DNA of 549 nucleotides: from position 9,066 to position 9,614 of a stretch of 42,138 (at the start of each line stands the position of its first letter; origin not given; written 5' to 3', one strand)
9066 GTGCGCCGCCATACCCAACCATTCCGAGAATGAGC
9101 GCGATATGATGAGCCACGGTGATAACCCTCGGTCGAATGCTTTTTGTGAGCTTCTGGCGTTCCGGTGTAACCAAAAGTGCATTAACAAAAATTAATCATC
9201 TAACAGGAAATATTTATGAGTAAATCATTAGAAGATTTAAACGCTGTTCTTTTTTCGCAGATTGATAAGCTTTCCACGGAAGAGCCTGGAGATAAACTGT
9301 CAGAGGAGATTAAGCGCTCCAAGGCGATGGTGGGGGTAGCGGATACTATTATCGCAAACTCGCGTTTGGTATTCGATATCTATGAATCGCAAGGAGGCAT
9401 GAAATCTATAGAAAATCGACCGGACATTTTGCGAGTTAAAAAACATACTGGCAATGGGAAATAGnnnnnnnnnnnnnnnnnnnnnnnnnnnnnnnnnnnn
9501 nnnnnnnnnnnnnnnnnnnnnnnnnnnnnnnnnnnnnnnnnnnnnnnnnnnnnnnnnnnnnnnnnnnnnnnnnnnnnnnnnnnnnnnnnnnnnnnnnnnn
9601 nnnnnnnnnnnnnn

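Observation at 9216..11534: HNH endonuclease translationally coupled to an HsdM-like N6-adenine methyltransferase lacking a specificity subunit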

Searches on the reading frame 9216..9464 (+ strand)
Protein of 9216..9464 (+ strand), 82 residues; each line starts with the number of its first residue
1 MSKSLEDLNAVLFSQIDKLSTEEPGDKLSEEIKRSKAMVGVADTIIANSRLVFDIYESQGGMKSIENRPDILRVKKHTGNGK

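Call 3: search_protein_families(library=pfam, proteins=[window:9216-9464:+], max_evalue=0.01)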
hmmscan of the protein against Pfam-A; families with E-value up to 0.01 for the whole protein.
window:9216-9464:+ (82 aa): 0 families

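Call 4: search_protein_families(library=ncbifam, proteins=[window:9216-9464:+], max_evalue=0.01)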
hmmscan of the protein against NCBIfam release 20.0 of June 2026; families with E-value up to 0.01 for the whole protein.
window:9216-9464:+ (82 aa): 0 families

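Call 8: search_protein_families(library=phrogs, proteins=[window:9216-9464:+], max_evalue=0.01)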
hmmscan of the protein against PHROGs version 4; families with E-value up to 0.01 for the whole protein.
window:9216-9464:+ (82 aa): 1 family
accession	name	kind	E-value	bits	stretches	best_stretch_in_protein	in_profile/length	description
phrog_2044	-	DNA, RNA and nucleotide metabolism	1.6e-16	61.2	1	1-75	1-77/78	RNA polymerase beta subunit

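Call 9: search_protein_families(library=padloc, proteins=[window:9216-9464:+], max_evalue=0.01)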
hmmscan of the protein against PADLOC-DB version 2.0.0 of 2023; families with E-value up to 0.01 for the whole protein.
window:9216-9464:+ (82 aa): 0 families

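Call 81: find_homologous_proteins(query=A1, max_evalue=0.001)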
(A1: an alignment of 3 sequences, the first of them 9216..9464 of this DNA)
Query A1 (3 sequences) (82 aa, profile of the alignment): 3283 proteins with E <= 0.001 among 3561 candidates; the best 120 are listed.
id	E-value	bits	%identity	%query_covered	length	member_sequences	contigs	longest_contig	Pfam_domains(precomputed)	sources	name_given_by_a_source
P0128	4.1e-38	147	51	66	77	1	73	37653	-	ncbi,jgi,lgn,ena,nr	ncbi:Phage protein [Vibrio crassostreae]|jgi:hypothetical protein|nr:Phage protein [Vibrio crassostr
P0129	5.6e-38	146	51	66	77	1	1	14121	-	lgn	-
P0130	6.4e-38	146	51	66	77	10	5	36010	-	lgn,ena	-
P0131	8.9e-38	146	38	84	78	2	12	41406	-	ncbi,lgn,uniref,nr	ncbi:hypothetical protein A6D98_09825 [Aliivibrio fischeri]|uniref:Uncharacterized protein n=1 Tax=A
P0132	9.0e-38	146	51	66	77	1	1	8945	-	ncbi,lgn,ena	-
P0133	1.2e-37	145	51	66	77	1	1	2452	-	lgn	-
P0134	3.8e-37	144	51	66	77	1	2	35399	-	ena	-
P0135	4.3e-37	144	51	66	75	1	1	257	-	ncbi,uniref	ncbi:hypothetical protein ACPV4X_27215, partial [Vibrio owensii]|uniref:hypothetical protein n=1 Tax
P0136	1.1e-36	142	51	66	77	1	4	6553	-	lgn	-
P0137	1.6e-36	142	53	66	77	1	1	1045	-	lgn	-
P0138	7.6e-35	136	43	85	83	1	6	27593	-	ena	-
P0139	7.6e-35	136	100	100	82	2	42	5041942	-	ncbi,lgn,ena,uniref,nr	ncbi:hypothetical protein D9J30_03450 [Escherichia coli]|uniref:Phage protein n=1 Tax=Escherichia co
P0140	1.9e-34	135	53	66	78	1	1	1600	-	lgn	-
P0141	3.3e-34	134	53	66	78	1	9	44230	-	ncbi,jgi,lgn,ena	-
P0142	3.7e-34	134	53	66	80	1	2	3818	-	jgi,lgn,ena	-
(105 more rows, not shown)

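Call 82: find_encoding_contigs(protein=P0139, flank=4000, max_places=8)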
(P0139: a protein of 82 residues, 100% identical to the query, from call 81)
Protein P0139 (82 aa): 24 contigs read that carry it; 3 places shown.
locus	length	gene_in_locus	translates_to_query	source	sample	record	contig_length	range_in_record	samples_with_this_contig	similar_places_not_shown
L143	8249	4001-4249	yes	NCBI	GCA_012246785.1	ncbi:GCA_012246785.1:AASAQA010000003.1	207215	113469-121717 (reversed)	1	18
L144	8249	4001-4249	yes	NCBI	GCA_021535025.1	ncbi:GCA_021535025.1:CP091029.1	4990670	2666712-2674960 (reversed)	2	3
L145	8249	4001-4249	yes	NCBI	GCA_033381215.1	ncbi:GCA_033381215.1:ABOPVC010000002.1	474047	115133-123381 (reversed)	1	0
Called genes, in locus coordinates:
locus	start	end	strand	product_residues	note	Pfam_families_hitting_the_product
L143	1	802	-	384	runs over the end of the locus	PF04313:HSDR_N, PF13588:HSDR_N_2 (weak)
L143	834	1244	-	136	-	PF13560:HTH_31 (weak), PF01381:HTH_3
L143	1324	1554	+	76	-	PF14549:P22_Cro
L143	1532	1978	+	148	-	PF06254:YdaT_toxin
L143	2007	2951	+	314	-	-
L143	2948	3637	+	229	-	PF06992:Phage_lambda_P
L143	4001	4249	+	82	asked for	-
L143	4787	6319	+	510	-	PF12161:HsdM_N, PF02384:N6_Mtase, PF07669:Eco57I (faint)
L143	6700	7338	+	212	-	-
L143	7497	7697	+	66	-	PF27490:Rem (faint)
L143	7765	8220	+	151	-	PF05772:NinB (weak)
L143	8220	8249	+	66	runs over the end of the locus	-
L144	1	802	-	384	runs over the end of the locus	PF04313:HSDR_N, PF13588:HSDR_N_2 (weak)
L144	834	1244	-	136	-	PF13560:HTH_31 (weak), PF01381:HTH_3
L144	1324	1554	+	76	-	PF14549:P22_Cro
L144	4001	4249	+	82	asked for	-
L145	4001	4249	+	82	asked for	-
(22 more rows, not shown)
